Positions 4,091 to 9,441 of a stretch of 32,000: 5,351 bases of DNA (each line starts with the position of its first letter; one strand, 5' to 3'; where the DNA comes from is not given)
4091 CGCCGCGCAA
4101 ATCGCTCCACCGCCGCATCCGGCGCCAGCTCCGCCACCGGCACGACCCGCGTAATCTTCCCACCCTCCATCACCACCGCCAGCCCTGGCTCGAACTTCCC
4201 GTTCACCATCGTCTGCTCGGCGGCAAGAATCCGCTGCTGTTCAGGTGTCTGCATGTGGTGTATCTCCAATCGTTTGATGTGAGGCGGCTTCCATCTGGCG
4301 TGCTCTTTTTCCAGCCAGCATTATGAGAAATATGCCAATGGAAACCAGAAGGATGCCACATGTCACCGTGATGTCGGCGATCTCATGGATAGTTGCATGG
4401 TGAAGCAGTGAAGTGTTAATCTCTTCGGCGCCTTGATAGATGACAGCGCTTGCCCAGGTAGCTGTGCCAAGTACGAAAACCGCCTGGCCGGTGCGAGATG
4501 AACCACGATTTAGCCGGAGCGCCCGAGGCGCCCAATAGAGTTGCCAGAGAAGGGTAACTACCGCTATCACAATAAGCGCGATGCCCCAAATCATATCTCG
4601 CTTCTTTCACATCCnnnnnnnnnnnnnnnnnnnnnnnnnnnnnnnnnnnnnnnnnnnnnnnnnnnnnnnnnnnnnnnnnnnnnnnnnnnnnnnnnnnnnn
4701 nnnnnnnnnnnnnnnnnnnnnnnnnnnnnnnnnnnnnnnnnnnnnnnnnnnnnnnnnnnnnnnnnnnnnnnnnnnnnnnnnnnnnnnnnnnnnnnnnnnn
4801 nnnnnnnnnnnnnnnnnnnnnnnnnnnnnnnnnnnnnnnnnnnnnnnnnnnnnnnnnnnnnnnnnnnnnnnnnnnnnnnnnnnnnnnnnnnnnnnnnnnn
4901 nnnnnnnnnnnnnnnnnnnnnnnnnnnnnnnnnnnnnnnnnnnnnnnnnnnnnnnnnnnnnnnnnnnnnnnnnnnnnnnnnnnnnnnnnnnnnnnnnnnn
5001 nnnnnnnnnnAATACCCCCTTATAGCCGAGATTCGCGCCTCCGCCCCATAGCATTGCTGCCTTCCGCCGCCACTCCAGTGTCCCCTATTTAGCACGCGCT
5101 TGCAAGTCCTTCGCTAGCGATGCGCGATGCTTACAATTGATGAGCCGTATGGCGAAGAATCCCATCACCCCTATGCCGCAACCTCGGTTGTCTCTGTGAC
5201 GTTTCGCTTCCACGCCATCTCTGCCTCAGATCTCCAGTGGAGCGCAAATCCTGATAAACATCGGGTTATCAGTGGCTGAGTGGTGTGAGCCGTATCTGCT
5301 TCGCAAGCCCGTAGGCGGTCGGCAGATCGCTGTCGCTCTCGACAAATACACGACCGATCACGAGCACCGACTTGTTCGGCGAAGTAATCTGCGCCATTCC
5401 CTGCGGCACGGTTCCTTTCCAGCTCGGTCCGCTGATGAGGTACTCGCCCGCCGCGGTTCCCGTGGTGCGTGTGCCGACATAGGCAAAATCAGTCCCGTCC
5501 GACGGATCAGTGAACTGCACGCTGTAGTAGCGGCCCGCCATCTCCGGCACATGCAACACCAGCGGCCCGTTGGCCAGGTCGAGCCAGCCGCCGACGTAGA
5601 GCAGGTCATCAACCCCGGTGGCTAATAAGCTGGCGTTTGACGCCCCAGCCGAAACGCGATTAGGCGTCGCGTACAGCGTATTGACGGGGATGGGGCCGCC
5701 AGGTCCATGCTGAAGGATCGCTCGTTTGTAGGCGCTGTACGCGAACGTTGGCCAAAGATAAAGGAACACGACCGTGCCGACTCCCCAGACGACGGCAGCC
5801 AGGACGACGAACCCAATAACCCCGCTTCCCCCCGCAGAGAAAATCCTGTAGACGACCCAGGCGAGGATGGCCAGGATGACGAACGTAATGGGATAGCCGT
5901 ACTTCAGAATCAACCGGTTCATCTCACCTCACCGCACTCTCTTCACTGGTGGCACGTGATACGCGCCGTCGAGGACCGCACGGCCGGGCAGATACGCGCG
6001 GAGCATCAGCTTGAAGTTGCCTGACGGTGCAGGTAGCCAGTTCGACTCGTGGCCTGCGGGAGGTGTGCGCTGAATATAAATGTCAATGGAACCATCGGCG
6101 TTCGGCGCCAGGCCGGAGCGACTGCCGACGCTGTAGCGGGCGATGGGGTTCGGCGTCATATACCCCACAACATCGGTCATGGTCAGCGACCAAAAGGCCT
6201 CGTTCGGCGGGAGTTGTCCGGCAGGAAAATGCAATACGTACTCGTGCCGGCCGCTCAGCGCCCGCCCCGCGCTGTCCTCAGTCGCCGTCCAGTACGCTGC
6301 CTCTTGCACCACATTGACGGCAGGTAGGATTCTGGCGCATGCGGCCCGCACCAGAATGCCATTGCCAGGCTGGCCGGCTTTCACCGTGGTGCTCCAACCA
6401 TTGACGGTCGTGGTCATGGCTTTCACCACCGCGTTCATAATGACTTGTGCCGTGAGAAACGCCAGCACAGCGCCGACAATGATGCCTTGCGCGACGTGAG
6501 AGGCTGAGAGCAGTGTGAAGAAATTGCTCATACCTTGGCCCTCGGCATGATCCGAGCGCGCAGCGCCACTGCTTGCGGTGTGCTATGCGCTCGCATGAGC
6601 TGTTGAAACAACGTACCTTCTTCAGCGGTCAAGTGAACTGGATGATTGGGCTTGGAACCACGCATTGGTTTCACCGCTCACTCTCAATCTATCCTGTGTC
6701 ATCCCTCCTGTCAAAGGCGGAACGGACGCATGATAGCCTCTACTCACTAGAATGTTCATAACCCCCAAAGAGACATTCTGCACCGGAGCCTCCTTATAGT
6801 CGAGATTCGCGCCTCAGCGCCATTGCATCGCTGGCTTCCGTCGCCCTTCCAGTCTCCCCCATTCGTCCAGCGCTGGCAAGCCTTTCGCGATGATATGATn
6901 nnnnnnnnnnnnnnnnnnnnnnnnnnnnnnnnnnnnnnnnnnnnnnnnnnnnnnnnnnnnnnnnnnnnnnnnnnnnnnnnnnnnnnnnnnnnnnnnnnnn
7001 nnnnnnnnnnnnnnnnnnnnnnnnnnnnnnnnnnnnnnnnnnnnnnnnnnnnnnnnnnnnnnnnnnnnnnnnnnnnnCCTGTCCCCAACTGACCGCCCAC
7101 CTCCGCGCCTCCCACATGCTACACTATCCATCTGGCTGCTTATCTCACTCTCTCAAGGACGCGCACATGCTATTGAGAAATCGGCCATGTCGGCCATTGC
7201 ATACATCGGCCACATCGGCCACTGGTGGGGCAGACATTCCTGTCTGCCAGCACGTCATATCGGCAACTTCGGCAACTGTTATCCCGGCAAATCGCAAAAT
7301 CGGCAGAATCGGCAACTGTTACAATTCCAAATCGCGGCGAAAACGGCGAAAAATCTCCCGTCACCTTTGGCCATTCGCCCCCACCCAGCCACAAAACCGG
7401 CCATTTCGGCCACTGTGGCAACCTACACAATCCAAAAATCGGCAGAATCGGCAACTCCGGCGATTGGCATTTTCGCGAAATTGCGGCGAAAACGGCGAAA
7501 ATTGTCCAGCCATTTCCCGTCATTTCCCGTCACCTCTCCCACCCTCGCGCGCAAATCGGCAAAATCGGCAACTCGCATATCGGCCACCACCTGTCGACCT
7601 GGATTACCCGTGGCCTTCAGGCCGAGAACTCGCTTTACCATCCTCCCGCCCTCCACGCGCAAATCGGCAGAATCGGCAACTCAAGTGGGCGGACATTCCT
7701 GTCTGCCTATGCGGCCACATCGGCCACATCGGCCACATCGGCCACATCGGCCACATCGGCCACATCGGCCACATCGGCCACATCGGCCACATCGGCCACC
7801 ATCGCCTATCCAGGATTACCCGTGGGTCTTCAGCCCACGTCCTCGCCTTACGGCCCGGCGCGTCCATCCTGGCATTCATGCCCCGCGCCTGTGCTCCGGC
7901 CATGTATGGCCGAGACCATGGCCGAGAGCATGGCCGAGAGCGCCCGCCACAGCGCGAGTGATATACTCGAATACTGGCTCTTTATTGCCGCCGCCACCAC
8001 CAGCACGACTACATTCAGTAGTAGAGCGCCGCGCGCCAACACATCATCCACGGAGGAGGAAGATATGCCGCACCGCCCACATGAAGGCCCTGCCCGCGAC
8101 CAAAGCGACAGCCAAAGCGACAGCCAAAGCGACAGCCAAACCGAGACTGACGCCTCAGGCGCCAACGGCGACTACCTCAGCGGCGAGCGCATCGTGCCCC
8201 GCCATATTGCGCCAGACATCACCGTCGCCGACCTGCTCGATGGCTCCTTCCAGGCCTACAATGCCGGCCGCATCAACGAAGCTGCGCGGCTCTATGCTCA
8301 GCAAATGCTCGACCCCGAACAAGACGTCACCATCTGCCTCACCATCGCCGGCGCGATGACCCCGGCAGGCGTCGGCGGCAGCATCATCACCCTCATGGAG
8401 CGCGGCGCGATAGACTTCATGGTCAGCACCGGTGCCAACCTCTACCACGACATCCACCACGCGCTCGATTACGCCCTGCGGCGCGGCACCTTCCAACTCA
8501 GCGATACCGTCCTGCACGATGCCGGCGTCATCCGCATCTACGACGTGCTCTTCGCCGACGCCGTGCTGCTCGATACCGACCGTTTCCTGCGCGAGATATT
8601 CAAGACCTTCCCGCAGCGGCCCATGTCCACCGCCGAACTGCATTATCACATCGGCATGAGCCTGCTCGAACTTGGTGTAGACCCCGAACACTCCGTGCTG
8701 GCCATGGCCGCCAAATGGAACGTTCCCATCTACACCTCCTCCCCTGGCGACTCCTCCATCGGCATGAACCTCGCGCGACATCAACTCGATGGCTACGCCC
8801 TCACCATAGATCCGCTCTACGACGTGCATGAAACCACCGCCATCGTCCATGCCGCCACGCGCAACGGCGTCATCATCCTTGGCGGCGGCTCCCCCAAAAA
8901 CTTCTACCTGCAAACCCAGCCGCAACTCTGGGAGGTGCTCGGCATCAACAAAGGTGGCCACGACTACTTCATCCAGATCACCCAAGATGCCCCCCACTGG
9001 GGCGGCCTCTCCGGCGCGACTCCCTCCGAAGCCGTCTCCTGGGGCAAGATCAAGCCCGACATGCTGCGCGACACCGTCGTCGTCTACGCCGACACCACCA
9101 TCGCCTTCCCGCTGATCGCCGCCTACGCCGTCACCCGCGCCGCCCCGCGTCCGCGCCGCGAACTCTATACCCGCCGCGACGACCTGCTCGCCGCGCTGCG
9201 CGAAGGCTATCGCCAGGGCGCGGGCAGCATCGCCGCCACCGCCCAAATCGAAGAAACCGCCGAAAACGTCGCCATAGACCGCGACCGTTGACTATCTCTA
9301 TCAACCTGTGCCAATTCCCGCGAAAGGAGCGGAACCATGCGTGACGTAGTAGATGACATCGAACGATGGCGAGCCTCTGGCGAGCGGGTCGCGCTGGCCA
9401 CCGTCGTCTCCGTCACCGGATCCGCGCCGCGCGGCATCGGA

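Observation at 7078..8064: Roughly 1-kb non-coding mosaic of 9-nt-periodic motifs forming the whole upstream region of the DHS-like gene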

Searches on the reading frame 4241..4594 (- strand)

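Call 109: search_protein_families(library=pfam, proteins=[window:4241-4594:-], max_evalue=0.01)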
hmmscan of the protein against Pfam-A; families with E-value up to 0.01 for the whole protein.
window:4241-4594:- (117 aa): 2 families
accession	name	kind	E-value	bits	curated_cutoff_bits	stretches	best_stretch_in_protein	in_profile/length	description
PF10823.13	DUF2568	-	4e-05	24.2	24.2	1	3-54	29-80/92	Protein of unknown function (DUF2568)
PF23600.1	DUF7139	-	0.00015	21.8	30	1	35-104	22-91/150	Domain of unknown function (DUF7139)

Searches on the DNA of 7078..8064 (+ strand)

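Call 8: search_dna_similar(query=window:7078-8064:+, collection=plasmids, mode=distant)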
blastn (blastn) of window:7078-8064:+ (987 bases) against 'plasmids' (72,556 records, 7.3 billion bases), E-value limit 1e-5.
No match.

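Call 98: search_dna_similar(query=window:7280-7720:+, collection=phages, mode=distant, max_evalue=0.001)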
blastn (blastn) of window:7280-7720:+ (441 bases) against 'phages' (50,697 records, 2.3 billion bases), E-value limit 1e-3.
No match.

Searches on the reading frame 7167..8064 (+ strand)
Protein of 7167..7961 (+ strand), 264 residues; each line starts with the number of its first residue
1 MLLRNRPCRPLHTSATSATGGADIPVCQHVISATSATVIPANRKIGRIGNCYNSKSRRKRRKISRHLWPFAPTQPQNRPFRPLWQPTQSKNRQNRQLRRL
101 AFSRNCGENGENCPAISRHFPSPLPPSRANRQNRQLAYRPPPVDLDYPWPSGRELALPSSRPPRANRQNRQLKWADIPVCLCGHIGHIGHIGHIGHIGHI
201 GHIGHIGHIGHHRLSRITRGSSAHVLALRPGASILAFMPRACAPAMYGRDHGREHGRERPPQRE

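Call 102: search_protein_families(library=pfam, proteins=[window:7167-7961:+, window:7225-8064:+], max_evalue=0.01)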
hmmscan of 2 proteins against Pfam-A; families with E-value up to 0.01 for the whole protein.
window:7167-7961:+ (264 aa): 0 families

window:7225-8064:+ (280 aa): 0 families
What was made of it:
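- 7167..7961 (+): Island-spanning ORF of 264 codons with no coding signature. Its stop TGA lies inside the native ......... element. No Pfam hit (call 102).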

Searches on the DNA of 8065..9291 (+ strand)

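Call 76: search_rna_families(sources=[L036, L012, L068, L140, L004, L017], threshold=gathering)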
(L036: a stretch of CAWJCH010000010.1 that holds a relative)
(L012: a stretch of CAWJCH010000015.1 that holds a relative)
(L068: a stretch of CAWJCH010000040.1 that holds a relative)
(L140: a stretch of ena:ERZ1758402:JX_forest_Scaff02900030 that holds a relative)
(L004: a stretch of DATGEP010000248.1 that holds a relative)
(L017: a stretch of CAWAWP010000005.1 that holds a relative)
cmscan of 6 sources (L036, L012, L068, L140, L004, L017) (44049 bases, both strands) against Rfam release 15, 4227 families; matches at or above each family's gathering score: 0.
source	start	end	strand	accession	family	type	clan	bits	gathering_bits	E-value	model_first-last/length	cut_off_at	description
